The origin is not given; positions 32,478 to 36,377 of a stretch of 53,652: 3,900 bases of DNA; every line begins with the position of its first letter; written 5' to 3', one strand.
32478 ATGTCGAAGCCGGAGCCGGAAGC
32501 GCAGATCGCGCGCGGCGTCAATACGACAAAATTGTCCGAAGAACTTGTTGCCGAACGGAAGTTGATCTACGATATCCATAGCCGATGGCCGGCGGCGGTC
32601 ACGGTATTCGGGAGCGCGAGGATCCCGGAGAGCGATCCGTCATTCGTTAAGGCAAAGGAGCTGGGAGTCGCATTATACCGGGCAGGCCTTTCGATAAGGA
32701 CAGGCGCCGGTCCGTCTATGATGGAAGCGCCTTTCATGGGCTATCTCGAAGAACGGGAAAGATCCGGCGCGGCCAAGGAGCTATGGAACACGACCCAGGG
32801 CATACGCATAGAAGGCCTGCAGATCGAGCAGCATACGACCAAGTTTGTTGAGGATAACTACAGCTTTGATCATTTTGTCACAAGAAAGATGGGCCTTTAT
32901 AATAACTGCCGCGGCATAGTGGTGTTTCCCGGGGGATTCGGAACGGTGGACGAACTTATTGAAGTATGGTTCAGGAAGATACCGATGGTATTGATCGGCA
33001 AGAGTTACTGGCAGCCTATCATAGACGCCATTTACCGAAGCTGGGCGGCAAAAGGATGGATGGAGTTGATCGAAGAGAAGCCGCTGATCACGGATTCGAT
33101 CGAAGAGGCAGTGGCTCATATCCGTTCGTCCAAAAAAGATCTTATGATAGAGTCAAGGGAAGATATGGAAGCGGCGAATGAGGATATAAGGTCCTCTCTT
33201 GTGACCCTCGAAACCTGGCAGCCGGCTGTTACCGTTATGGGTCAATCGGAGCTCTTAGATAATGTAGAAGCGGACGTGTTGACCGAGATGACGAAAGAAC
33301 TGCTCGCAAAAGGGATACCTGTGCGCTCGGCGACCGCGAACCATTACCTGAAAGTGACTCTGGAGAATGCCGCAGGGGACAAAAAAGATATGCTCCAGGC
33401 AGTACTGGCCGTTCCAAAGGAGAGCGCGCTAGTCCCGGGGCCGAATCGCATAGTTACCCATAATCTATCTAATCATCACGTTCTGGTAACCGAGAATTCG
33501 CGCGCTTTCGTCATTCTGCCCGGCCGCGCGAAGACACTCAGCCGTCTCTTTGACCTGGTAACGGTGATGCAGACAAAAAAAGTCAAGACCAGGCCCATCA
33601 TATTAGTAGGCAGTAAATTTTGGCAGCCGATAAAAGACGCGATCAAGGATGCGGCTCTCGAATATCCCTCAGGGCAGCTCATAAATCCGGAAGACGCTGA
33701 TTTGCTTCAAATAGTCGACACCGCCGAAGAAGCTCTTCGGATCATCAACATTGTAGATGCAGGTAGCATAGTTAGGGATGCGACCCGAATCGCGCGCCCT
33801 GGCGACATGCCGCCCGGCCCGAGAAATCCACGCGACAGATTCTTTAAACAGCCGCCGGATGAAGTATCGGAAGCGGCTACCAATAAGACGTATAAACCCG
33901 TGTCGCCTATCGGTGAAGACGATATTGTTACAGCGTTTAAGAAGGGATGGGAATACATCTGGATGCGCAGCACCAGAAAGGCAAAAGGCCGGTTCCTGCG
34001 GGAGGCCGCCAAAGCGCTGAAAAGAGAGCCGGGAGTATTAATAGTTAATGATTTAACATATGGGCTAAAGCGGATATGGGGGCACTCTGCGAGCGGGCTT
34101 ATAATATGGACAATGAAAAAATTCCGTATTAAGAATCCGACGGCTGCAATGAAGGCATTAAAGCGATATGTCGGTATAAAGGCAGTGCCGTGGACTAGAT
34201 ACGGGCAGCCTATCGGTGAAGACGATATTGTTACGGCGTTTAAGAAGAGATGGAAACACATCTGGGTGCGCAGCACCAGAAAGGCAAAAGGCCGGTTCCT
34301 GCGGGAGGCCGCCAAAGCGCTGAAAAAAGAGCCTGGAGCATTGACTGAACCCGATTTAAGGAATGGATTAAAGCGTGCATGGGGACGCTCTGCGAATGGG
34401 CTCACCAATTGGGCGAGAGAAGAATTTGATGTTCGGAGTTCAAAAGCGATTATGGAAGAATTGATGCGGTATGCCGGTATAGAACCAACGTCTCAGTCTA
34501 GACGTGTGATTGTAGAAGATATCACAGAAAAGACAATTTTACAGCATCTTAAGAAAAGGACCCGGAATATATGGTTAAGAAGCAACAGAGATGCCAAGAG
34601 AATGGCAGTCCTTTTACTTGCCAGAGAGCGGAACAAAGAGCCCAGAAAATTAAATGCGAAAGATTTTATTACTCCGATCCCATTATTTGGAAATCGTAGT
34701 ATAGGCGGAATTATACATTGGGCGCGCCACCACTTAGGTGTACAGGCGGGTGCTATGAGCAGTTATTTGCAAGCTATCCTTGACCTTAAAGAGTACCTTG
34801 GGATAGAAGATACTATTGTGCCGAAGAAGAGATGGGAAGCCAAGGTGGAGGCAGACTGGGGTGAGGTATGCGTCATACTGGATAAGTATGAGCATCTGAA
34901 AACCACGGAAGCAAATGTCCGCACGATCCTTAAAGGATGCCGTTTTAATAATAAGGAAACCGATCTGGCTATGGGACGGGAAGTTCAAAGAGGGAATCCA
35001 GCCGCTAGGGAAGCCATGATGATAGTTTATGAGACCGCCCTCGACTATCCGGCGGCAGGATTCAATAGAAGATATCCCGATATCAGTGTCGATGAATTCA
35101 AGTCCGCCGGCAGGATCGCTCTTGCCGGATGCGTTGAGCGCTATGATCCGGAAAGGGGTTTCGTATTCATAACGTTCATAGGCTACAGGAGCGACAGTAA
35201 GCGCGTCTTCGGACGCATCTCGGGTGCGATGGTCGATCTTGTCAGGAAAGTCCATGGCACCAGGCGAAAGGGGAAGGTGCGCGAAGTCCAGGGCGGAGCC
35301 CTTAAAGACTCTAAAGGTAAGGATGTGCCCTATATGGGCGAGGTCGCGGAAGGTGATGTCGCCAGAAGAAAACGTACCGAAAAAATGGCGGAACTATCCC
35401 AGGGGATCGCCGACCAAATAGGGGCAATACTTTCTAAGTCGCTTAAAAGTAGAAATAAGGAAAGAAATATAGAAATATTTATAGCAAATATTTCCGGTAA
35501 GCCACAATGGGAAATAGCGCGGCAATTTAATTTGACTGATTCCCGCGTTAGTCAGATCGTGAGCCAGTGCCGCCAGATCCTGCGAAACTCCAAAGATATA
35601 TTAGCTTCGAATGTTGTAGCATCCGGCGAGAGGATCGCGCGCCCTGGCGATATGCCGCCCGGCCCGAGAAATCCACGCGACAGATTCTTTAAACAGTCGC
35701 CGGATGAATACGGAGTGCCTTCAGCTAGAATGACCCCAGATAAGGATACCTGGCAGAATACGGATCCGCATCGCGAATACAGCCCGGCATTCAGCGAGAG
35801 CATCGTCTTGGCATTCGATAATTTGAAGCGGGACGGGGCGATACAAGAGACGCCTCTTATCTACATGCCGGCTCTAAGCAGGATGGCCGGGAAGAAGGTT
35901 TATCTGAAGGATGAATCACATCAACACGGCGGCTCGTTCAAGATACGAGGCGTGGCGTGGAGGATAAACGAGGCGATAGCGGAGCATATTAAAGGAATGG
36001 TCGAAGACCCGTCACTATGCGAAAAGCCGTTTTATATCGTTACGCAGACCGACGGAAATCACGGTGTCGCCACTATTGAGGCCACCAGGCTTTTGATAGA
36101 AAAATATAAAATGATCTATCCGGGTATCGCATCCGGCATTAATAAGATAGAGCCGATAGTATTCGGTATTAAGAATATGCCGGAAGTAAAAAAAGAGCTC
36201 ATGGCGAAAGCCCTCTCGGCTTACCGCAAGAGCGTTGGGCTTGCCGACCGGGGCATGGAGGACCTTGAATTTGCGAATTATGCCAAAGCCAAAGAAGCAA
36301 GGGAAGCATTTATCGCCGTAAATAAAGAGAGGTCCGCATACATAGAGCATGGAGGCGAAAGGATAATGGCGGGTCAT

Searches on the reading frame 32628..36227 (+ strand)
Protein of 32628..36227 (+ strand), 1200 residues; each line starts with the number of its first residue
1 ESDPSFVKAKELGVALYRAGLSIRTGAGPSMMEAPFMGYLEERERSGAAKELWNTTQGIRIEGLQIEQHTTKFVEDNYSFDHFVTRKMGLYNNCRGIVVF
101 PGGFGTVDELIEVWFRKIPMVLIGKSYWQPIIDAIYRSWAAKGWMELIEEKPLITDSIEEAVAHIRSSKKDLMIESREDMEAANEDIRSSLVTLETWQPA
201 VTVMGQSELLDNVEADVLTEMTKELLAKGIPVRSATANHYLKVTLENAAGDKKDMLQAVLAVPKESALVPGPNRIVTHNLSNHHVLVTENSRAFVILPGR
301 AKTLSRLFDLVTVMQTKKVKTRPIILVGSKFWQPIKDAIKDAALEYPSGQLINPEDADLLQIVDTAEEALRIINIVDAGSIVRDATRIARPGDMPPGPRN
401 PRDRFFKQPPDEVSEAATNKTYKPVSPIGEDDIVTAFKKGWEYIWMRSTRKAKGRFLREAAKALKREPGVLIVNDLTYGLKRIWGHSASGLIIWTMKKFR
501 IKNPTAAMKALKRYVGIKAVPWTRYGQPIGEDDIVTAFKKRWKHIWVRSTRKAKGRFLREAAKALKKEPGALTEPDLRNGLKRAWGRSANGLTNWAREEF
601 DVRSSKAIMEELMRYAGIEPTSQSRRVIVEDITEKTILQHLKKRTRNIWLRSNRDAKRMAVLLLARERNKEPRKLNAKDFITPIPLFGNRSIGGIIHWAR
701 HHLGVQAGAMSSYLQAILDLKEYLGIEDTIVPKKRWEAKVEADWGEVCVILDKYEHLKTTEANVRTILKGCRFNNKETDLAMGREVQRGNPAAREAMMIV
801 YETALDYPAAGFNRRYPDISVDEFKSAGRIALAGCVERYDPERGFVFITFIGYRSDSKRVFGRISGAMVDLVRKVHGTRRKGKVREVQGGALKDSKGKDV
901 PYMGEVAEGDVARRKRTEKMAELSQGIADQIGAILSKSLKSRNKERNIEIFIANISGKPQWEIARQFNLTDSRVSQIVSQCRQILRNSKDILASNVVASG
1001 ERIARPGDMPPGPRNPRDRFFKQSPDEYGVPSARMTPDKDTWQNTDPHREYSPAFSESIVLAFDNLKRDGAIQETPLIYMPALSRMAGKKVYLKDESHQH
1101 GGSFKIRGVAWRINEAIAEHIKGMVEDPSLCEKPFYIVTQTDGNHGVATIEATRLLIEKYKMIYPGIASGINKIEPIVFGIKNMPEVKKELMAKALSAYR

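Call 5: search_protein_families(library=pfam, proteins=[window:32628-36227:+], max_evalue=0.01)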
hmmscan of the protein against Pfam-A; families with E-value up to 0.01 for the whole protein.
window:32628-36227:+ (1200 aa): 3 families
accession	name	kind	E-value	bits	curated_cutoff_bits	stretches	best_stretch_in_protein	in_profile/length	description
PF03641.19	Lysine_decarbox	-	1.3e-27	97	27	2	51-136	10-102/131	Possible lysine decarboxylase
PF00291.31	PALP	-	1e-14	55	35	1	1071-1156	4-77/295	Pyridoxal-phosphate dependent enzyme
PF04545.22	Sigma70_r4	-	0.0024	17.8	24.1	1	958-986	21-49/50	Sigma-70, region 4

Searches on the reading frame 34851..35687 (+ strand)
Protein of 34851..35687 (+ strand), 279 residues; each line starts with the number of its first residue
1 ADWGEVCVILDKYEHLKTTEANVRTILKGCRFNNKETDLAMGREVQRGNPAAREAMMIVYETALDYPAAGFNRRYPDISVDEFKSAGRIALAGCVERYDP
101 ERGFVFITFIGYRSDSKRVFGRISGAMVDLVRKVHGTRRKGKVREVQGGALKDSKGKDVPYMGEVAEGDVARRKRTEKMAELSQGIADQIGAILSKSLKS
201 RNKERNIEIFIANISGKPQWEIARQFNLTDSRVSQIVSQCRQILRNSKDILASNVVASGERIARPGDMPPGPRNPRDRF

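Call 6: search_protein_families(library=pfam, proteins=[window:34851-35687:+], max_evalue=1)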
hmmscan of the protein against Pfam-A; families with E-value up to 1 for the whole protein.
window:34851-35687:+ (279 aa): 5 families
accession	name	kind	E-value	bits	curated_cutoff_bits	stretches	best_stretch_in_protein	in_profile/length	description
PF04545.22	Sigma70_r4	-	0.00034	20.5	24.1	1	217-245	21-49/50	Sigma-70, region 4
PF08765.17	Mor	-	0.009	16.5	24.9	1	196-243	52-98/107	Mor transcription activator family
PF04218.19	CENP-B_N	-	0.0097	16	21.2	1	221-246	27-52/53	CENP-B N-terminal DNA-binding domain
PF19924.4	DUF6387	-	0.022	14.8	28.9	1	149-249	78-169/258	Family of unknown function (DUF6387)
PF24034.1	DUF7343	-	0.031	14.6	27.6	1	217-240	19-42/62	Domain of unknown function (DUF7343)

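Call 7: search_protein_families(library=ncbifam, proteins=[window:34851-35687:+], max_evalue=1)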
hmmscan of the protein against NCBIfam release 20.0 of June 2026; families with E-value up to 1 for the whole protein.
window:34851-35687:+ (279 aa): 18 families
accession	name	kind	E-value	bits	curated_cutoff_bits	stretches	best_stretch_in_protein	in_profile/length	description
TIGR02479.1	FliA_WhiG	subfamily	5.1e-10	39.5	189.6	2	76-142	22-79/224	FliA/WhiG family RNA polymerase sigma factor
TIGR02937.1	sigma70-ECF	superfamily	6.5e-09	35.6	42.9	1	57-246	8-163/165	sigma-70 family RNA polymerase sigma factor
NF005413.0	PRK06986.1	subfamily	4.8e-08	33.1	201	2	53-135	15-89/241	RNA polymerase sigma factor FliA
TIGR02394.1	rpoS_proteo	equivalog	1.2e-05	25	378.7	1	23-110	19-103/285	RNA polymerase sigma factor RpoS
NF004935.0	PRK06288.1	equivalog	2.5e-05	24.1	343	1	46-139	28-113/270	RNA polymerase sigma factor WhiG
NF006176.0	PRK08311.2-4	equivalog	4.9e-05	22.8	260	1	43-110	18-84/249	RNA polymerase sigma factor SigI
NF005809.0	PRK07670.1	equivalog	9.4e-05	22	326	1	49-139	21-103/255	FliA/WhiG family RNA polymerase sigma factor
NF006174.0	PRK08311.2-2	equivalog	0.00018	20.8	319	1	41-110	20-89/252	RNA polymerase sigma factor SigI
NF004207.0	PRK05657.1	equivalog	0.00024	20.5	394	1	36-110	74-146/329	RNA polymerase sigma factor RpoS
TIGR02980.1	SigBFG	subfamily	0.0013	18.5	234.35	1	53-110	5-60/227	SigB/SigF/SigG family RNA polymerase sigma factor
NF006172.0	PRK08311.1-3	equivalog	0.0018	18.1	318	1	42-110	19-86/248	RNA polymerase sigma factor SigI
NF005248.0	PRK06759.1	equivalog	0.0091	15.7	133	0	80-107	30-56/156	RNA polymerase factor sigma-70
NF041236.1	CAS_III-E_sigma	exception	0.0099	15.8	100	1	169-246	122-202/206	type III-E CRISPR-associated RpoE-like sigma factor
TIGR02895.1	spore_sigI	equivalog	0.018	14.8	185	1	45-109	4-68/219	RNA polymerase sigma-I factor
TIGR02997.1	Sig70-cyanoRpoD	subfamily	0.048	12.9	384.5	0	87-109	108-130/298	RNA polymerase sigma factor, RpoD/SigA family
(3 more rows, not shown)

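Call 33: search_solved_structures(query=window:34851-35687:+, max_evalue=1, show_alignments=3)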
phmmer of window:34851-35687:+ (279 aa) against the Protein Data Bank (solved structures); distinct sequences matched with E-value up to 1: 13.
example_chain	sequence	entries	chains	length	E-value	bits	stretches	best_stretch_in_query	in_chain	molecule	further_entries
7f0r_F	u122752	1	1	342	0.00018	24.3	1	36-110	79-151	RNA polymerase sigma factor RpoS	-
7vf9_F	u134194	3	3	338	0.00018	24.3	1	36-110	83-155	RNA polymerase sigma factor RpoS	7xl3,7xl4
6pfj_A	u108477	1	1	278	0.0058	19.3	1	46-147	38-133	RNA polymerase sigma factor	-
6pfv_A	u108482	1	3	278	0.0082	18.8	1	46-147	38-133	RNA polymerase sigma factor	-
9wsm_F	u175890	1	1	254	0.015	17.9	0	75-133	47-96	RNA polymerase sigma factor FliA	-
9wsf_A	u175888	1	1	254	0.016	17.9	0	75-134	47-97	RNA polymerase sigma factor FliA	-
6omf_F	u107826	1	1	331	0.02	17.6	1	36-111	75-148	RNA polymerase sigma factor RpoS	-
6uu8_FFF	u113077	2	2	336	0.021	17.5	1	36-111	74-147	RNA polymerase sigma factor RpoS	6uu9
6kj6_F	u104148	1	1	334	0.021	17.5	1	36-111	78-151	RNA polymerase sigma factor RpoS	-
5ipl_F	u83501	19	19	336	0.022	17.5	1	36-111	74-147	RNA polymerase sigma factor RpoS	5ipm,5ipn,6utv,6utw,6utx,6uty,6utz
6pmi_F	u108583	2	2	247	0.053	16.2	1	74-134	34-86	RNA polymerase sigma factor FliA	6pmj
5h6x_A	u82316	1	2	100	0.21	14.2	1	71-110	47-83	RNA polymerase sigma factor RpoS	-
7lq4_A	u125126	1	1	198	0.29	13.8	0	202-247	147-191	WhiG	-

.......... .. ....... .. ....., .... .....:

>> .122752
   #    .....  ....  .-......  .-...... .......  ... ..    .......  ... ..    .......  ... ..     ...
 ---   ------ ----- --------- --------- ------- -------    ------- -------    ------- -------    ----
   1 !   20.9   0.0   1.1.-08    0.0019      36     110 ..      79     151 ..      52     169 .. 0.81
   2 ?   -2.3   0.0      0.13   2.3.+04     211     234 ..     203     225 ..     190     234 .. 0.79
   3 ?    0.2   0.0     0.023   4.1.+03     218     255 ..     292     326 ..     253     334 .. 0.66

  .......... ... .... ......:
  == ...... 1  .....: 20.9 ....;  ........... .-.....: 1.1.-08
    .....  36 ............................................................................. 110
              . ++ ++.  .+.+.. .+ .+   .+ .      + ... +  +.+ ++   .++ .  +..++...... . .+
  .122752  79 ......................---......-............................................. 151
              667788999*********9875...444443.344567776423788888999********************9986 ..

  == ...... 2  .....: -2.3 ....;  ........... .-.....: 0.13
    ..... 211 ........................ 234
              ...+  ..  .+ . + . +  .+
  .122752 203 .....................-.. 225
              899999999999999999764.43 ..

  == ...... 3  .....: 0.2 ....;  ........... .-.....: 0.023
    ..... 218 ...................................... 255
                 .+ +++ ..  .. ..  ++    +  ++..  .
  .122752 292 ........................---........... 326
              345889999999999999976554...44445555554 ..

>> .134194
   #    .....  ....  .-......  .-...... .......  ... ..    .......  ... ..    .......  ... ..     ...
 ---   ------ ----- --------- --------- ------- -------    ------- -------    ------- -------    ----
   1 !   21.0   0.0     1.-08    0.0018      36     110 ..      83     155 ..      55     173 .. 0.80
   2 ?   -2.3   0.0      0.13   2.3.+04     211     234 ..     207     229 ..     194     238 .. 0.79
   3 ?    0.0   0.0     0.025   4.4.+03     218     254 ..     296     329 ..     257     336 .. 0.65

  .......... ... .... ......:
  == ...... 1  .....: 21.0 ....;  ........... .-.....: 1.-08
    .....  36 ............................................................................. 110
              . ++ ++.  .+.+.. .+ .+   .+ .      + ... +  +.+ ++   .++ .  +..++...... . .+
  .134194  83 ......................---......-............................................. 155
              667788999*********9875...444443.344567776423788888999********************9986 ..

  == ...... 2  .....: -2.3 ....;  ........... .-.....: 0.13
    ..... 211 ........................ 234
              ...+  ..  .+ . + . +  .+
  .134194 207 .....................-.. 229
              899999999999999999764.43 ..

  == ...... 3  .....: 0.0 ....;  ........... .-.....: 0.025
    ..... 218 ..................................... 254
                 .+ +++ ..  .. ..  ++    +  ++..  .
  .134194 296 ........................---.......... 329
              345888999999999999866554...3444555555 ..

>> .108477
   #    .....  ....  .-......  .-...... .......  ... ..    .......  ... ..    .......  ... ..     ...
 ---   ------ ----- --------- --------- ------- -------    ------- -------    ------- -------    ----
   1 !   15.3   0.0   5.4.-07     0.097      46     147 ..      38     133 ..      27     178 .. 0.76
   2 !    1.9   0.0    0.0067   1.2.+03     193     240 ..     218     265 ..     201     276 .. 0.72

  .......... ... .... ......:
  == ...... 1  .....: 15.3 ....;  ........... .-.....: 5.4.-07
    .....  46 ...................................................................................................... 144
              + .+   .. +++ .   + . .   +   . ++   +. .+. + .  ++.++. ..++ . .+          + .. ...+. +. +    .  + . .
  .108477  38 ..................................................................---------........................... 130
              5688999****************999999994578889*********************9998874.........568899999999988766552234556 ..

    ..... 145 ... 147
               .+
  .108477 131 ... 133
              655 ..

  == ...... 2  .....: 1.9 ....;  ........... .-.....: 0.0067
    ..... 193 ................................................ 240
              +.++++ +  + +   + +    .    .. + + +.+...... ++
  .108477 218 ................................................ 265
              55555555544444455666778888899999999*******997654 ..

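Call 70: predict_structure(alignment_id=A3)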
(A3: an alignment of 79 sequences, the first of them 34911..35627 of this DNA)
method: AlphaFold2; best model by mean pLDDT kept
length: 239 residues; sequences in the alignment: 79
mean_pLDDT: 64.6   pTM: 0.39
mean pLDDT of the five models: 64.6, 63.4, 61.5, 61.4, 61.4
residues with pLDDT >= 90: 27; 70-90: 95; 50-70: 39; < 50: 78
segments of 3 or more residues with pLDDT < 50: 1-11, 97-155, 235-239
pLDDT, mean of each block of 10 residues (from residue 1): 33 72 91 81 63 79 81 86 64 49 38 36 25 26 31 49 74 86 87 85 93 92 81 47
secondary structure, 60 per line:
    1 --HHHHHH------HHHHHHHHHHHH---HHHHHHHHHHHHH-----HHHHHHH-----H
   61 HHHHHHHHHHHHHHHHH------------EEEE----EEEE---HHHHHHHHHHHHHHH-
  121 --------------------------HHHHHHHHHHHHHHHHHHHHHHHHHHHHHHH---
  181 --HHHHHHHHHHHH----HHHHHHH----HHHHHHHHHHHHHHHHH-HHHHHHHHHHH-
elements in order: H3-8 H15-26 H30-42 H48-54 H60-77 E90-93 E98-101 H105-119 H147-177 H183-194 H199-205 H210-226 H228-238

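Call 77: fold_search(model_id=the predicted structure, library=pdb)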
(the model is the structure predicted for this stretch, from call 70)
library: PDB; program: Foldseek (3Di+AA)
matches with E <= 10: 274; with E <= 0.001: 1
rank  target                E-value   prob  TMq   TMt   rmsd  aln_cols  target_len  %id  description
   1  8hkc_E                1.5e-04  1.00  0.26  0.24  25.5       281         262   12  Cryo-EM structure of E. coli RNAP sigma32 complex (released 2023-05-31)
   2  7f0r_F                1.4e-02  0.89  0.27  0.24  24.1       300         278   18  Cryo-EM structure of Pseudomonas aeruginosa SutA transcription activation complex (released 2022-07-27)
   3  9a58_A                2.4e-02  0.84  0.27  0.19  25.5       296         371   15  Integrative model of SIGA-RPOC by crosslinking MS and deep learning (released 2024-09-18)
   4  9a50_A                2.5e-02  0.87  0.26  0.24  24.4       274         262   16  Integrative model of RPSB-RPOC by crosslinking MS and deep learning (released 2024-09-18)
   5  6ccv_F                2.5e-02  0.72  0.25  0.20  25.2       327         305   14  Crystal structure of a Mycobacterium smegmatis RNA polymerase transcription initiation complex with inhibitor Rifampic (released 2018-08-15)
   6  9a4r_A                3.0e-02  0.80  0.22  0.24  26.6       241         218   11  Integrative model of RPSH-RPOB by crosslinking MS and deep learning (released 2024-09-18)
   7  9ujl_F                4.9e-02  0.63  0.23  0.17  24.1       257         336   14  CryoEM structure of the T.thermophilus transcription initiation complex in the presence of Ap4A (released 2025-10-22)
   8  7l7b_F                5.1e-02  0.66  0.26  0.23  25.1       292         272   14  Clostridioides difficile RNAP with fidaxomicin (released 2022-02-02)
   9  6edt_F                5.4e-02  0.54  0.22  0.18  24.1       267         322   14  Mycobacterium tuberculosis RNAP open promoter complex with RbpA/CarD and AP3 promoter (released 2018-11-21)
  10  8x6g_H                5.7e-02  0.60  0.21  0.21  23.4       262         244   15  Cryo-EM structure of Staphylococcus aureus sigB-dependent RNAP-promoter open complex (released 2024-06-05)
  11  1or7_B                7.2e-02  0.80  0.23  0.32  14.8       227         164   13  Crystal Structure of Escherichia coli sigmaE with the Cytoplasmic Domain of its Anti-sigma RseA (released 2003-04-15)
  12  6dcf_F                7.2e-02  0.54  0.25  0.21  25.1       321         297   13  Crystal structure of a Mycobacterium smegmatis transcription initiation complex with Rifampicin-resistant RNA polymera (released 2018-09-05)
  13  6c04_F                7.2e-02  0.41  0.23  0.18  26.1       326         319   16  Mtb RNAP Holo/RbpA/double fork DNA -closed clamp (released 2018-03-28)
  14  5e18_F                7.6e-02  0.47  0.22  0.16  24.5       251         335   16  T. thermophilus transcription initiation complex having a YYY discriminator sequence and a nontemplate-strand length c (released 2016-03-09)
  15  7p5x_AF               8.0e-02  0.35  0.23  0.19  25.3       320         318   16  Mycobacterial RNAP with transcriptional activator PafBC (released 2021-12-22)
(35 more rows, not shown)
